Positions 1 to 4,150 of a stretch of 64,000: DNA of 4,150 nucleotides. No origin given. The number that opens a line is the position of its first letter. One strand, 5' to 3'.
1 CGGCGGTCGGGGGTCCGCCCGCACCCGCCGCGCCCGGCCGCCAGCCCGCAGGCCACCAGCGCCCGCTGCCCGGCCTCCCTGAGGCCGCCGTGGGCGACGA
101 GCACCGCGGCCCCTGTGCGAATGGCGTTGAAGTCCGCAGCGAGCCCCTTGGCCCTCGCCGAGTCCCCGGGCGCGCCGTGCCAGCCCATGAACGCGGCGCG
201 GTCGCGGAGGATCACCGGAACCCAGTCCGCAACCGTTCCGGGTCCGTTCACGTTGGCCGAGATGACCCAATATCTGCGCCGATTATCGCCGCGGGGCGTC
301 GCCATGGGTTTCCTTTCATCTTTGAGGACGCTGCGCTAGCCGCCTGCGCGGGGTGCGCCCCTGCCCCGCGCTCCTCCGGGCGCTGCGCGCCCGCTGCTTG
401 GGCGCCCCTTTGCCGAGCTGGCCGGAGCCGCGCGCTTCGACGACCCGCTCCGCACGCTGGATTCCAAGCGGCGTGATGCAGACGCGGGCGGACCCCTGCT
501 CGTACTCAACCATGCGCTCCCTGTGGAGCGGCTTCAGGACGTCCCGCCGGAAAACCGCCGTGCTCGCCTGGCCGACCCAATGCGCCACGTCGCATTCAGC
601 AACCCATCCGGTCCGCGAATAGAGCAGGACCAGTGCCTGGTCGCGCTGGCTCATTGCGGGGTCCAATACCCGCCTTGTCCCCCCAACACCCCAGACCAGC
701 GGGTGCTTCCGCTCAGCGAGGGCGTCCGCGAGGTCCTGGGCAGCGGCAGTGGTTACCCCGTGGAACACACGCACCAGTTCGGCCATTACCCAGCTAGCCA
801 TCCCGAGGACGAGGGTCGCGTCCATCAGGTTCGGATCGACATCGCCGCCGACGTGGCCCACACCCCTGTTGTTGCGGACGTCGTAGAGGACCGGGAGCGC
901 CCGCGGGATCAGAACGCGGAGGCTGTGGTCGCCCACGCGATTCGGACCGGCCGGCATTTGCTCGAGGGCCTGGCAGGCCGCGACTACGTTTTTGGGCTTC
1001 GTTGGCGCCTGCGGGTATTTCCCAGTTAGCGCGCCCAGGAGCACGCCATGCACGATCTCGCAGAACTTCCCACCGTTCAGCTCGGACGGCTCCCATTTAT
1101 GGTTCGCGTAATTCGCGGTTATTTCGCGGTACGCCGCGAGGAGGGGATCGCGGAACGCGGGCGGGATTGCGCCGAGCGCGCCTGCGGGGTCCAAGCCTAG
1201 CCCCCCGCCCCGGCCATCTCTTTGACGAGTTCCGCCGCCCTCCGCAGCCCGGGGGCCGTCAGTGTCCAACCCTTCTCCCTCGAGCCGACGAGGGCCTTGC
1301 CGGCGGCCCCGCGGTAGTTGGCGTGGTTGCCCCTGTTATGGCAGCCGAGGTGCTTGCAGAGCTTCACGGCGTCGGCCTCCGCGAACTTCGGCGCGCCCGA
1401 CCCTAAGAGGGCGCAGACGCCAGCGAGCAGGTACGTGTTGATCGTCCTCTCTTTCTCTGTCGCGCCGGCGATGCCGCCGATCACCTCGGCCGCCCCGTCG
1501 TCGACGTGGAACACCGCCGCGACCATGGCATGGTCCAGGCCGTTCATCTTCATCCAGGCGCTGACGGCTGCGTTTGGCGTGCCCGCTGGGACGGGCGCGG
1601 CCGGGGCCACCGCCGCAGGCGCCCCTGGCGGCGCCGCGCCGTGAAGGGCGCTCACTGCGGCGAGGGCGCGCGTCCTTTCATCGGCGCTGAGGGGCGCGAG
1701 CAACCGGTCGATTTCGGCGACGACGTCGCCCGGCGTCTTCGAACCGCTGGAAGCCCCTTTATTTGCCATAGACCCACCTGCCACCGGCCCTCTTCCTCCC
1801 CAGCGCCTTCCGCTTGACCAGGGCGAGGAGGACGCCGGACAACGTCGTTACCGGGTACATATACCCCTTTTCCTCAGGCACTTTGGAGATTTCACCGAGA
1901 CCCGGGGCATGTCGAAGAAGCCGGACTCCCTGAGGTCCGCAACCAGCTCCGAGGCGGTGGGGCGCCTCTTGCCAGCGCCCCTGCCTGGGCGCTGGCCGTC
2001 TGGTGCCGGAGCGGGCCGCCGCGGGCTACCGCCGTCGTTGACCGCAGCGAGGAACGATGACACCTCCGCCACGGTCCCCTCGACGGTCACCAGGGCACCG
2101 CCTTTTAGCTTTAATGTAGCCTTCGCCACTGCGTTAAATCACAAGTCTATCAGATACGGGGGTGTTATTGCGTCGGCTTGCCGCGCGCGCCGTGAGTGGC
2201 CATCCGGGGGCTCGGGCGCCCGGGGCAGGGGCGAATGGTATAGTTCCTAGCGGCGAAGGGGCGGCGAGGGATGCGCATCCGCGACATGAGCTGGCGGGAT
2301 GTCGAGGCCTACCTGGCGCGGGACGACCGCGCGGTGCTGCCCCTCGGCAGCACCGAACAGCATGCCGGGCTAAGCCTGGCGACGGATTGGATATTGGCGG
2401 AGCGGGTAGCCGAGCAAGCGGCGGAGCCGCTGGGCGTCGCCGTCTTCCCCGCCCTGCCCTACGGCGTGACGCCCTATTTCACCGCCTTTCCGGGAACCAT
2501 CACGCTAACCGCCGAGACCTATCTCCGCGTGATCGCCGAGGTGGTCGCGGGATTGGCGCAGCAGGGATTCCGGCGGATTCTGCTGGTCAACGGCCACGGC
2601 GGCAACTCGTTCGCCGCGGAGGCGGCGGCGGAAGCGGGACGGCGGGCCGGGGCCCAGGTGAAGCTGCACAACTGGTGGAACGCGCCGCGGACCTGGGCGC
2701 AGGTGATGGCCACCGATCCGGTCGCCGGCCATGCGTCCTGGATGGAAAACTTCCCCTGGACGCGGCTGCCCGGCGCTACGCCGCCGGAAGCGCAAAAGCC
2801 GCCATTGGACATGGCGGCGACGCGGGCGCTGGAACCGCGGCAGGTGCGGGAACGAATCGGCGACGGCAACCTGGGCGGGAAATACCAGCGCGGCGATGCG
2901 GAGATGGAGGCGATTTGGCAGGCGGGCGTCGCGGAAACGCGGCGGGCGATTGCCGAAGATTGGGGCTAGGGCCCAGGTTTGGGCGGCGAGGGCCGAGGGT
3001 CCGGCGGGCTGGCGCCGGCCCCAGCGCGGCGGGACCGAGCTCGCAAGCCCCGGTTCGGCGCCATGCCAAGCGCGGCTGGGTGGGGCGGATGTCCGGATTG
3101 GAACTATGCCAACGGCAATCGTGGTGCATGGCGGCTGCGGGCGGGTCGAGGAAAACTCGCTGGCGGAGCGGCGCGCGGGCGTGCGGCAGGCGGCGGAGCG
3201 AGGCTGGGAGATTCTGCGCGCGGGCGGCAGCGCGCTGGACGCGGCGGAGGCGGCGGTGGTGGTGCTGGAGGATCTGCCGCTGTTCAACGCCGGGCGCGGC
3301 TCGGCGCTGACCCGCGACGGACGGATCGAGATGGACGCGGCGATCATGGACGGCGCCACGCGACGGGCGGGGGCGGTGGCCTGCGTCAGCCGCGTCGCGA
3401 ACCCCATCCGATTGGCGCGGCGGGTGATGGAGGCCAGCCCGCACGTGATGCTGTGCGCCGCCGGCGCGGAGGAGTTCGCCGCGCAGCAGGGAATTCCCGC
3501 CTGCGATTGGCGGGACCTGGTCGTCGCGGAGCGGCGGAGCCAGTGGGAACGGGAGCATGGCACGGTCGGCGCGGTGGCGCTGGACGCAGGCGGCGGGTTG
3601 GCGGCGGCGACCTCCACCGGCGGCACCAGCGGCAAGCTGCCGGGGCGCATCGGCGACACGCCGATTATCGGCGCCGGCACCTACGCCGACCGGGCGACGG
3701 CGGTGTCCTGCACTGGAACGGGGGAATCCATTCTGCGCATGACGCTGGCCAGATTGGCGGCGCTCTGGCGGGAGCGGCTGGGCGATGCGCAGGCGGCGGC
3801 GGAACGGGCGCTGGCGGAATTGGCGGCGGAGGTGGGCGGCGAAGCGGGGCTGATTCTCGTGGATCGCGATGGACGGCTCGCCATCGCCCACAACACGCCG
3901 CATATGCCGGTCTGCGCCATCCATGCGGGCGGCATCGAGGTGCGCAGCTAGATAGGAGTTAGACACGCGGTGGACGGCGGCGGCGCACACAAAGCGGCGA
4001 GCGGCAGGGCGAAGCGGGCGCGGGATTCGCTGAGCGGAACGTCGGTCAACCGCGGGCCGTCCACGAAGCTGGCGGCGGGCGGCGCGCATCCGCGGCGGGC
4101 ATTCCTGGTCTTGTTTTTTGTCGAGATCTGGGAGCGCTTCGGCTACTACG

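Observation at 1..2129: Tight four-gene operon with a HEPN-motif protein at the window edge: candidate uncharacterised defence or abortive-infection module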

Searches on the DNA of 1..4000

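Call 67: search_rna_families(source=window, start=1, end=4000, threshold=evalue, max_evalue=1)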
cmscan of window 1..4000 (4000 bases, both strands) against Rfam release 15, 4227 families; matches with E-value up to 1: 1.
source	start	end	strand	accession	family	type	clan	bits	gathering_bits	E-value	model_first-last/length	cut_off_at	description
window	2398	2461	+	RF00802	mir-207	Gene; miRNA;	-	23.2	88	0.46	1-78/78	no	mir-207 microRNA precursor family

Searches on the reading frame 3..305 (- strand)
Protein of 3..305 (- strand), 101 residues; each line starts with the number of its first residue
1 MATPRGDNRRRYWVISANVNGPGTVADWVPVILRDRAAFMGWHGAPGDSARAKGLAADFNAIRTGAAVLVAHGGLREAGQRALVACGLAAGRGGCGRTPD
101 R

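Call 7: search_protein_families(library=pfam, proteins=[window:3-305:-], max_evalue=1)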
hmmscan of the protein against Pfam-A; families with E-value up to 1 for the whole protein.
seq(101 aa): 0 families

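Call 8: search_protein_families(library=padloc, proteins=[window:3-305:-], max_evalue=1)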
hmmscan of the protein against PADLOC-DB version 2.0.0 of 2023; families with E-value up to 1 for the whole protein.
seq(101 aa): 0 families

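Call 9: search_protein_families(library=ncbifam, proteins=[window:3-305:-], max_evalue=1)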
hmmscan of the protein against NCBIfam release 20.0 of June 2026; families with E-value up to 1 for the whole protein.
seq(101 aa): 0 families
